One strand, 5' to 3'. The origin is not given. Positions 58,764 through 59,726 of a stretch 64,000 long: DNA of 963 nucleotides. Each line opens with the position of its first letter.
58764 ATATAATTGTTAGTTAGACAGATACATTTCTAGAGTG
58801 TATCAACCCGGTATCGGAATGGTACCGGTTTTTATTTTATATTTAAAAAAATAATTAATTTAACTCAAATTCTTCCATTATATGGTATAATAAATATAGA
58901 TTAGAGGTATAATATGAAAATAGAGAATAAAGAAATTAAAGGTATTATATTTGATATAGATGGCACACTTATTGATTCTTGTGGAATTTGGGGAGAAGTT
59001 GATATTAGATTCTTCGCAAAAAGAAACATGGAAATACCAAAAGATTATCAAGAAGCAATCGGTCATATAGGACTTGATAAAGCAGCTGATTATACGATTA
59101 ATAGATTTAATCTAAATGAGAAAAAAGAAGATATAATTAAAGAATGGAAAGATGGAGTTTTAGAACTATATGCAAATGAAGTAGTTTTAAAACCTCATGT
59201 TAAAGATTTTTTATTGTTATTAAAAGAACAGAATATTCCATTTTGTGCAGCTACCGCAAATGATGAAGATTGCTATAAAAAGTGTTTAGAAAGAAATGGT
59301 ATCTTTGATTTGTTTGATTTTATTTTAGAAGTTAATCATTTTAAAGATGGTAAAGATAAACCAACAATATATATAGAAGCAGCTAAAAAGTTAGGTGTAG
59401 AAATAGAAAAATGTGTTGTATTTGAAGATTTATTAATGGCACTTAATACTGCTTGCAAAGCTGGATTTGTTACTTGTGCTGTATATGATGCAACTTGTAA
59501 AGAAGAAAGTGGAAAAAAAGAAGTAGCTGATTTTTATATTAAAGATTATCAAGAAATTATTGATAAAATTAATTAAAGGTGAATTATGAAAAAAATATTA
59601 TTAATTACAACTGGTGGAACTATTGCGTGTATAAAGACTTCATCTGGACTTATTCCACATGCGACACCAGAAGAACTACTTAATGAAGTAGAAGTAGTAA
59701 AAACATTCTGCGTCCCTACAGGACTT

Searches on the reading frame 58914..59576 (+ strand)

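Call 9: search_protein_families(library=pfam, max_evalue=1, proteins=[window:58914-59576:+])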
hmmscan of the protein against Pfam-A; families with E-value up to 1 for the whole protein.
window:58914-59576:+ (220 aa): 6 families
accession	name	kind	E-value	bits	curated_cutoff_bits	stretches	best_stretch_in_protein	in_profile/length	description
PF13419.12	HAD_2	-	8.9e-23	81.7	23.8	1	11-190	1-178/178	Haloacid dehalogenase-like hydrolase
PF00702.32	Hydrolase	-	1.3e-21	78.3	26.4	1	8-172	1-179/191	haloacid dehalogenase-like hydrolase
PF12710.13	HAD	-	4.5e-05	24.4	27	1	11-136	1-130/189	haloacid dehalogenase-like hydrolase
PF23741.1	DUF7164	-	0.014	14.5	27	1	76-178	235-340/353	Domain of unknown function (DUF7164)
PF13344.12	Hydrolase_6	-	0.13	12.8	27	0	89-118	12-41/101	Haloacid dehalogenase-like hydrolase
PF12689.13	Acid_PPase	-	0.17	12.2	27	0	59-192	11-152/169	Acid Phosphatase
